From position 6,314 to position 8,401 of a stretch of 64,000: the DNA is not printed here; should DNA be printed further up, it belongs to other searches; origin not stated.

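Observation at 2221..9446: Minus-strand operon encoding a complete RNA-repair toolkit (phosphoesterase + Pnk kinase/RNA-ligase fusion) alongside MazG-like and several unknown proteins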

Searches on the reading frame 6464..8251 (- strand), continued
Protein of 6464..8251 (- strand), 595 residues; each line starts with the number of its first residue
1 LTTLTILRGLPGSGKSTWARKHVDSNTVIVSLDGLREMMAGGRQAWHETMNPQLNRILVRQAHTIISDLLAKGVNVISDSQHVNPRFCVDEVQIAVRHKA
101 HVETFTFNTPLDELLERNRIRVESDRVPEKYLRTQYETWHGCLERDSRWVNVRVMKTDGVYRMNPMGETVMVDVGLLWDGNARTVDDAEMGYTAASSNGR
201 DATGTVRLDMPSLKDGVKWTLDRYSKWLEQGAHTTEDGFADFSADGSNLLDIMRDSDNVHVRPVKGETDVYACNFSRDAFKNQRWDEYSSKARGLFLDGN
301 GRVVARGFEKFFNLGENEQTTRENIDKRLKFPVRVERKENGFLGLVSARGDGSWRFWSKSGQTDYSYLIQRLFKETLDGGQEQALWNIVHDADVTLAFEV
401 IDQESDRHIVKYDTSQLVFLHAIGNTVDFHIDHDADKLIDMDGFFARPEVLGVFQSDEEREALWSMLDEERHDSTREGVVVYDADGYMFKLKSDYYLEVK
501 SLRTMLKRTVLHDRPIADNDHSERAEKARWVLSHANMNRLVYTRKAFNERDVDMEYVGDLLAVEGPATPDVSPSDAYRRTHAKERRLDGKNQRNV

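Call 49: search_protein_families(library=pfam, proteins=[P0248, P0250, P0252, P0261, P0293, P0055, P0083, P0300, P0360, P0342], max_evalue=0.001)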
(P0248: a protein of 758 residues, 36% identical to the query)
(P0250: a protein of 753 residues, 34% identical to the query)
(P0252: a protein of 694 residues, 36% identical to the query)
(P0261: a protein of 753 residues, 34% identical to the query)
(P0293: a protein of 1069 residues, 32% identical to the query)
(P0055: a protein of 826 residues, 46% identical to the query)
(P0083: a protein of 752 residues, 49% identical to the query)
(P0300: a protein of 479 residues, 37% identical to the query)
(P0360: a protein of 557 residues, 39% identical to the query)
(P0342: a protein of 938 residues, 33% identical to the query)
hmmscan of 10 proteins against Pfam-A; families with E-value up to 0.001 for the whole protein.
P0248 (758 aa): 3 families
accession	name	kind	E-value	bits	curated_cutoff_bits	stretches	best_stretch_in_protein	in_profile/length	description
PF09511.15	RNA_lig_T4_1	-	9e-28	98.1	28.3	1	488-691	2-226/227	RNA ligase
PF00149.33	Metallophos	-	1.2e-17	65.4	21.5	1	186-383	3-159/191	Calcineurin-like phosphoesterase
PF13671.12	AAA_33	-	2.1e-08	35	27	1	5-143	2-133/143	AAA domain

P0250 (753 aa): 3 families
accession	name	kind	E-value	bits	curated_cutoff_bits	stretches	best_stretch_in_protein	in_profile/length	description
PF09511.15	RNA_lig_T4_1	-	2.9e-30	106.2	28.3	1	486-687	2-223/227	RNA ligase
PF00149.33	Metallophos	-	1.2e-16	62.1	21.5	1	185-378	2-187/191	Calcineurin-like phosphoesterase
PF13671.12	AAA_33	-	5.7e-08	33.6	27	1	5-132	2-122/143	AAA domain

P0252 (694 aa): 5 families
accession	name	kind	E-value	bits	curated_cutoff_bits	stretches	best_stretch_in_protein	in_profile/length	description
PF09511.15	RNA_lig_T4_1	-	9.3e-33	114.4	28.3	1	437-635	1-227/227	RNA ligase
PF13671.12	AAA_33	-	2.6e-22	80.1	27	1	4-140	1-141/143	AAA domain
PF00149.33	Metallophos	-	2.7e-14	54.5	21.5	1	172-327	4-142/191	Calcineurin-like phosphoesterase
PF08433.16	KTI12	-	6.9e-06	26.2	22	1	4-140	3-138/271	Chromatin associated protein KTI12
PF13238.12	AAA_18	-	0.0007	20.5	29.4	0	6-122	2-112/128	AAA domain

P0261 (753 aa): 4 families
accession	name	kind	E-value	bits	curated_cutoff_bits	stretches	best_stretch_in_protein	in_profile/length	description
PF09511.15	RNA_lig_T4_1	-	4e-29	102.5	28.3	1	485-686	2-222/227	RNA ligase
PF13671.12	AAA_33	-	2.7e-19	70.3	27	1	4-143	1-135/143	AAA domain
PF00149.33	Metallophos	-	1.2e-15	58.9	21.5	1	186-374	2-157/191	Calcineurin-like phosphoesterase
PF08433.16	KTI12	-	6e-05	23.1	22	1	4-137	3-127/271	Chromatin associated protein KTI12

P0293 (1069 aa): 4 families
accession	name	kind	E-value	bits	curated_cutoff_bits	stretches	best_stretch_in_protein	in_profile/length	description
PF09511.15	RNA_lig_T4_1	-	1.2e-33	117.3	28.3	1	790-1000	1-227/227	RNA ligase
PF13671.12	AAA_33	-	1.3e-19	71.3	27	1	4-141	1-139/143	AAA domain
PF00149.33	Metallophos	-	3.5e-13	50.9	21.5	1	185-347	3-155/191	Calcineurin-like phosphoesterase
PF14890.11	Intein_splicing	-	1.7e-05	25.2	35.8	1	259-562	3-141/155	Intein splicing domain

P0055 (826 aa): 5 families
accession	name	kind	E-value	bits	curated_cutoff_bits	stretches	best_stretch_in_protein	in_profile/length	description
PF09511.15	RNA_lig_T4_1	-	1.9e-27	97.1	28.3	1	561-759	1-227/227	RNA ligase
PF13671.12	AAA_33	-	3e-20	73.4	27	1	305-447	1-142/143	AAA domain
PF06414.18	Zeta_toxin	-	1.7e-05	24.8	22.3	1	297-447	10-172/199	Zeta toxin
PF00149.33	Metallophos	-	5.6e-05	24.1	21.5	1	50-192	8-189/191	Calcineurin-like phosphoesterase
PF12850.12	Metallophos_2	-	0.00036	21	27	1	47-208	5-133/154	Calcineurin-like phosphoesterase superfamily domain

P0083 (752 aa): 4 families
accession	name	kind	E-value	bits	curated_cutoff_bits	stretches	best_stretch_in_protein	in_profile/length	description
PF09511.15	RNA_lig_T4_1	-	6.1e-29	101.9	28.3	1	471-674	2-227/227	RNA ligase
PF13671.12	AAA_33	-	2.2e-19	70.6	27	1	244-376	1-132/143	AAA domain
PF00149.33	Metallophos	-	0.00029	21.8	21.5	0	4-192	5-190/191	Calcineurin-like phosphoesterase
PF08433.16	KTI12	-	0.00031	20.8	22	1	244-377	3-134/271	Chromatin associated protein KTI12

P0300 (479 aa): 2 families
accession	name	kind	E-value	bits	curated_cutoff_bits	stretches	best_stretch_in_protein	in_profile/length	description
PF09511.15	RNA_lig_T4_1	-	1.1e-28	101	28.3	1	216-419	2-227/227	RNA ligase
PF13671.12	AAA_33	-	1.9e-11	44.9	27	1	7-125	1-123/143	AAA domain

P0360 (557 aa): 2 families
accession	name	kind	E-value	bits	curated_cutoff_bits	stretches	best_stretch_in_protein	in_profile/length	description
PF09511.15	RNA_lig_T4_1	-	1.8e-23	84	28.3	1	292-487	1-210/227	RNA ligase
PF00149.33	Metallophos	-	1.1e-08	36.2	21.5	1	1-190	7-156/191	Calcineurin-like phosphoesterase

P0342 (938 aa): 3 families
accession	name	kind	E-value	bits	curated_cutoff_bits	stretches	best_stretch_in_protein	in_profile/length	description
PF09511.15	RNA_lig_T4_1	-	1.3e-40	140.1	28.3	1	461-670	2-227/227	RNA ligase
PF13671.12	AAA_33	-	5.2e-19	69.4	27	1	4-142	1-141/143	AAA domain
PF00149.33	Metallophos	-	1e-16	62.4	21.5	1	176-362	3-161/191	Calcineurin-like phosphoesterase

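Call 51: search_protein_families(library=ncbifam, proteins=[P0248, P0252, P0261, P0342, P0083], max_evalue=0.00001)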
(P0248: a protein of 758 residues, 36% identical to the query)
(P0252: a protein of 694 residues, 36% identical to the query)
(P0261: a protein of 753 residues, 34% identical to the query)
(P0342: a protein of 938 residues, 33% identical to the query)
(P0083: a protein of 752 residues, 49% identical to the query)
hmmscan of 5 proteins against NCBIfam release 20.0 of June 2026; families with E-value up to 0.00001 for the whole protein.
P0248 (758 aa): 4 families
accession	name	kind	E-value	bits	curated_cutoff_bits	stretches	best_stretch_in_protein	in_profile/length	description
TIGR04075.1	bacter_Pnkp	equivalog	2.2e-20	72.5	750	1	6-318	12-324/851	polynucleotide kinase-phosphatase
NF001204.0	PRK00166.1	equivalog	8.1e-10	38.4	176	1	187-265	4-81/276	symmetrical bis(5'-nucleosyl)-tetraphosphatase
NF007425.0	PRK09968.1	equivalog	1.5e-07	31.3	332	1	172-268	3-95/218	protein-serine/threonine phosphatase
NF008516.0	PRK11439.1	equivalog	6.6e-06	26.3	326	0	182-258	15-88/218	protein-serine/threonine phosphatase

P0252 (694 aa): 6 families
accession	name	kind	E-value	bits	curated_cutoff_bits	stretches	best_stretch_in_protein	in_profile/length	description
TIGR04075.1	bacter_Pnkp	equivalog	1.1e-24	86.8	750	1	4-282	10-312/851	polynucleotide kinase-phosphatase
NF001204.0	PRK00166.1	equivalog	4.6e-11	42.5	176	1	172-250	4-83/276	symmetrical bis(5'-nucleosyl)-tetraphosphatase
TIGR02308.1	RNA_lig_T4_1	equivalog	5.4e-11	42.2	242.25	1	437-647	51-260/373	T4 RnlA family RNA ligase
TIGR03574.1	selen_PSTK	equivalog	1.1e-10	41.5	290.5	1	4-141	1-134/249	L-seryl-tRNA(Sec) kinase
NF010148.0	PRK13625.1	equivalog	3e-07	30.2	340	1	173-279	5-121/245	bis(5'-nucleosyl)-tetraphosphatase PrpE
NF005255.0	PRK06762.2-2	equivalog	9.4e-06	25.7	140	0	1-123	2-119/163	hypothetical protein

P0261 (753 aa): 6 families
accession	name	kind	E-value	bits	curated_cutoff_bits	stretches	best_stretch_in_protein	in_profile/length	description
TIGR04075.1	bacter_Pnkp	equivalog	1.7e-19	69.5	750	1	4-321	10-327/851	polynucleotide kinase-phosphatase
NF001204.0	PRK00166.1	equivalog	1.9e-10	40.5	176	1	189-264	5-81/276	symmetrical bis(5'-nucleosyl)-tetraphosphatase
NF007425.0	PRK09968.1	equivalog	1.2e-07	31.7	332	1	177-257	7-86/218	protein-serine/threonine phosphatase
NF010148.0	PRK13625.1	equivalog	1.9e-06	27.6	340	1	186-258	2-85/245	bis(5'-nucleosyl)-tetraphosphatase PrpE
NF008516.0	PRK11439.1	equivalog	4.3e-06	26.9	326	1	179-258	11-89/218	protein-serine/threonine phosphatase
TIGR03574.1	selen_PSTK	equivalog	9.8e-06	25.2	290.5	0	5-146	2-130/249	L-seryl-tRNA(Sec) kinase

P0342 (938 aa): 5 families
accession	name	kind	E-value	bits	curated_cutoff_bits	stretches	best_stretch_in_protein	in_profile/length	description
TIGR04075.1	bacter_Pnkp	equivalog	2.9e-26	91.9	750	1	3-402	9-417/851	polynucleotide kinase-phosphatase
NF010148.0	PRK13625.1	equivalog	3.9e-13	49.5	340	1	176-311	3-144/245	bis(5'-nucleosyl)-tetraphosphatase PrpE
NF001204.0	PRK00166.1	equivalog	4.6e-11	42.5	176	1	176-310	3-124/276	symmetrical bis(5'-nucleosyl)-tetraphosphatase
TIGR02308.1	RNA_lig_T4_1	equivalog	6.7e-11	41.9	242.25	1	457-677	48-255/373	T4 RnlA family RNA ligase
NF008516.0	PRK11439.1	equivalog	5.3e-06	26.6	326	0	168-249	11-82/218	protein-serine/threonine phosphatase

P0083 (752 aa): 3 families
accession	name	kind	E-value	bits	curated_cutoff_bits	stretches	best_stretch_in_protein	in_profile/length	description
TIGR03574.1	selen_PSTK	equivalog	1.6e-08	34.3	290.5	1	244-379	1-131/249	L-seryl-tRNA(Sec) kinase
TIGR02308.1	RNA_lig_T4_1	equivalog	1.9e-08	33.9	242.25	1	482-680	68-254/373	T4 RnlA family RNA ligase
TIGR04075.1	bacter_Pnkp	equivalog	5.1e-06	24.9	750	1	243-376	9-133/851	polynucleotide kinase-phosphatase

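Call 52: list_cluster_members(proteins=[P0248, P0252, P0261, P0342, P0250, P0083, P0055, P0300])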
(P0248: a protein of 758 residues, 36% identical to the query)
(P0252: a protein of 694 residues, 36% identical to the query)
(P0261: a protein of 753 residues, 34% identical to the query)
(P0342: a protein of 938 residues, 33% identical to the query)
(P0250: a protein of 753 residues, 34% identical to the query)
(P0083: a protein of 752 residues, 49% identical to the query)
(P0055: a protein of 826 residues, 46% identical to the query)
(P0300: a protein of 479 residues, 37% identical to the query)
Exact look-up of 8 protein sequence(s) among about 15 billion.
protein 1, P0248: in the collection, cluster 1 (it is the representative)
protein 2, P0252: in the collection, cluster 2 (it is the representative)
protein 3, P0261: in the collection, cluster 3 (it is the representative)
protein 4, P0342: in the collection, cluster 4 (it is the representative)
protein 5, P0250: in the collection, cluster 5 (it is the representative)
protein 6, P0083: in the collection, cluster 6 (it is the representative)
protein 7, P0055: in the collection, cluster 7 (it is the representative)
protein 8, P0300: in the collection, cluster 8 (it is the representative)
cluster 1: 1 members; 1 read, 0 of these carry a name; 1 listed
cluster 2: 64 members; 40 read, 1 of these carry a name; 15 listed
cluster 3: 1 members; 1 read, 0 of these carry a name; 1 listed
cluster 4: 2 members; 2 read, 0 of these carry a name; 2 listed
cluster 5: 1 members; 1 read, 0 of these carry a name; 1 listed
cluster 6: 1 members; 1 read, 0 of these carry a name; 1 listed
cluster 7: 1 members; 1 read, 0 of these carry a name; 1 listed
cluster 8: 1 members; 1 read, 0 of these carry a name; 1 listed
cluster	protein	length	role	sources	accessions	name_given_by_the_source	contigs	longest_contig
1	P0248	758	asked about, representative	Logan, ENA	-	-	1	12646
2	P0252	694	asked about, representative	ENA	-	-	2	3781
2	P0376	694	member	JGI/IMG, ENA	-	metallophosphoesterase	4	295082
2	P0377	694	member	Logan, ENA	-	-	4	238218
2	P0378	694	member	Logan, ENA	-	-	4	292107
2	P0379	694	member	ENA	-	-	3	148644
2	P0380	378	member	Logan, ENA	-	-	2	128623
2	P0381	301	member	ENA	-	-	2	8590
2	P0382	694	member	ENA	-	-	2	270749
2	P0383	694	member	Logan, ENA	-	-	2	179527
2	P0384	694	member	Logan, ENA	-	-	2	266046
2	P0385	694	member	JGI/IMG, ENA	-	-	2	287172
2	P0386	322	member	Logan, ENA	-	-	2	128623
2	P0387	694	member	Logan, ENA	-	-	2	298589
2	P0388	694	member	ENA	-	-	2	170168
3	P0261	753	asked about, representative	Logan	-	-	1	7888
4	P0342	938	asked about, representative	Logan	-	-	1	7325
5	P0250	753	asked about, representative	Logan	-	-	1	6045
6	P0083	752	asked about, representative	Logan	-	-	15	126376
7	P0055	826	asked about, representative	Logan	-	-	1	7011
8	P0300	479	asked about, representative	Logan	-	-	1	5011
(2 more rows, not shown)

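Call 57: search_protein_families(library=pfam, proteins=[L002:8239-9348:-, L006:6607-7656:+, L012:10792-11643:+], max_evalue=0.01)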
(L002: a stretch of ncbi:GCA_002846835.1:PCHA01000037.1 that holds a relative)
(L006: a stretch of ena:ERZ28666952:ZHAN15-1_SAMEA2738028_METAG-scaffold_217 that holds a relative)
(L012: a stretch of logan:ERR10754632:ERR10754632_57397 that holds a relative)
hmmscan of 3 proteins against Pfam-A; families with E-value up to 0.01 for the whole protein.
L002:8239-9348:- (369 aa): 2 families
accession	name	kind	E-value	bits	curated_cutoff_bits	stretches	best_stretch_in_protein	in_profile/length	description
PF21189.3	PHA02142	-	3.1e-20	72.9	27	1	5-104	1-92/92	PHA02142 OB-fold domain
PF09414.15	RNA_ligase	-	6.7e-09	36.5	27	1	184-334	4-155/171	RNA ligase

L006:6607-7656:+ (349 aa): 2 families
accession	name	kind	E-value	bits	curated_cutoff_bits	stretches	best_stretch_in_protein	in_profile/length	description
PF14243.11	R2K_3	-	6.9e-06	26.8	26.3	1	162-315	46-168/169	ATP-grasp domain, R2K clade family 3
PF18299.6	R2K_2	-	0.00069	19.9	26.2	1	187-311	49-143/147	ATP-grasp domain, R2K clade family 2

L012:10792-11643:+ (283 aa): 0 families

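Call 60: find_related_loci(query=A1, collection=genome_contigs, flank=3000)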
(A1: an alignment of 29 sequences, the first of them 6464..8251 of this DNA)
Query A1 (595 aa) in genome_contigs; peptide patterns used: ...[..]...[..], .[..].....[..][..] (x = any residue, [..] = any of these).
276 stretches matched a pattern; 124 encode a relative of the query (tblastn E <= 1e-3); the best 80 are kept; 80 distinct loci.
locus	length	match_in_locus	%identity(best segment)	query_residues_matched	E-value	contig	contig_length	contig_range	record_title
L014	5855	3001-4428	52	1-561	1e-86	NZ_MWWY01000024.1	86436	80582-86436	Bifidobacterium hapali strain DSM 100202 Contig_24, whole genome shotgun sequence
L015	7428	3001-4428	52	1-561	1e-84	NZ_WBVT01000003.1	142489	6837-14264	Bifidobacterium leontopitheci strain LMG 31471 Contig_3, whole genome shotgun sequence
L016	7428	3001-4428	49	1-561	3e-82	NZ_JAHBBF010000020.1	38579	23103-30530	Bifidobacterium saguinibicoloris strain 79T10 Contig_20, whole genome shotgun sequence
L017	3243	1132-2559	48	1-561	1e-82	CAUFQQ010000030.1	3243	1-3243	MAG TPA_asm: uncultured Bifidobacterium sp. isolate ERR10149229_bin.50_MetaWRAP_v1.3_MAG genome assembly, contig: ERZ190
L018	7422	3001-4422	50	1-559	2e-80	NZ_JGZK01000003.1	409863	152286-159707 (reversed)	Bifidobacterium reuteri DSM 23975 Contig03, whole genome shotgun sequence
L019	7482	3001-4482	48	1-573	2e-80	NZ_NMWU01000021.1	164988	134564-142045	Bifidobacterium margollesii strain Uis1B Contig_21, whole genome shotgun sequence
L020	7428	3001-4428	49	1-561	1e-76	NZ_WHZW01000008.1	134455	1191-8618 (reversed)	Bifidobacterium aerophilum strain TRE17 sequence08, whole genome shotgun sequence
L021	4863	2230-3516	51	1-514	8e-75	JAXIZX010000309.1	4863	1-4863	MAG: Collinsella sp. isolate DOME_MAG_11099 11099_W0102_k141_156253, whole genome shotgun sequence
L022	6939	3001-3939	45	250-562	7e-71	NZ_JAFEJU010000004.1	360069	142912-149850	Bifidobacterium colobi strain LC6 Contig_4, whole genome shotgun sequence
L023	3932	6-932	45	278-583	3e-70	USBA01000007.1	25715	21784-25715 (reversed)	uncultured Collinsella sp. isolate UMGS1542 genome assembly, contig: NODE_958_length_25715_cov_3.332904, whole genome sh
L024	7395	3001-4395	44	1-561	4e-70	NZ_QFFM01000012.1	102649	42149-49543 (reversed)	Bifidobacterium callitrichidarum strain TRI 5 DS8229454_c12, whole genome shotgun sequence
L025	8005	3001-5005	38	1-504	5e-34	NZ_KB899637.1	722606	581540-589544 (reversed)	Succinimonas amylolytica DSM 2873 F557DRAFT_scaffold00002.2, whole genome shotgun sequence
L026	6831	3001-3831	32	242-510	7e-34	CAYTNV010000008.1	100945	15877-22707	MAG TPA_asm: uncultured Blautia sp. isolate SRP222994_co1_531 genome assembly, contig: NODE_187_length_100945_cov_61.339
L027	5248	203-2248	32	1-510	6e-32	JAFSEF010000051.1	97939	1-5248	MAG: Clostridia bacterium isolate RGIG3062 Goat_Rectum-5__c237453, whole genome shotgun sequence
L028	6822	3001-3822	34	244-510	2e-31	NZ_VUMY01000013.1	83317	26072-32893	Mobiluncus porci strain RF-GAM-744-WT-7 seq13, whole genome shotgun sequence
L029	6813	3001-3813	30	275-546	1e-30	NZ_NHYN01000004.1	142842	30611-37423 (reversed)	Helicobacter sp. 15-1451 NODE_4_length_142842_cov_49.8293, whole genome shotgun sequence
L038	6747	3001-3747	31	269-510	6e-30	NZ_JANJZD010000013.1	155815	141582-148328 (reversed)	Acetatifactor muris strain DSM 23669 NODE_13_length_155815_cov_21.327649, whole genome shotgun sequence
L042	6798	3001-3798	34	243-506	9e-30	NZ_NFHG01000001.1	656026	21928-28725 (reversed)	Flavonifractor sp. An82 An82_contig_1, whole genome shotgun sequence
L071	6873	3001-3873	28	229-505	7e-28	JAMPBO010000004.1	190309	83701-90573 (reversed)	MAG: Bacteroides sp. isolate NALB_7821a_19 Scaffold_#4__SCF_004___190309_bp, whole genome shotgun sequence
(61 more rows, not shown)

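Call 66: find_encoding_contigs(protein=P0004, flank=8000, max_places=4)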
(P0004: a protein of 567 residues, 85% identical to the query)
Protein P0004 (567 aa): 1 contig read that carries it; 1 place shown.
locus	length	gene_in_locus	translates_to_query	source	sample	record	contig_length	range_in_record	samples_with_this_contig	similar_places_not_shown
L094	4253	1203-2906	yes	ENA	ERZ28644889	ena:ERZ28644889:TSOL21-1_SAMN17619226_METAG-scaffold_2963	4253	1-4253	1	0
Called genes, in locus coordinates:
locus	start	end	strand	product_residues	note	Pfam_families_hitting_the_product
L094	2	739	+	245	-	?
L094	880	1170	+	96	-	-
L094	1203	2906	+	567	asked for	PF13671:AAA_33, PF09511:RNA_lig_T4_1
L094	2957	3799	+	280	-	PF00303:Thymidylat_synt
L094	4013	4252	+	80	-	?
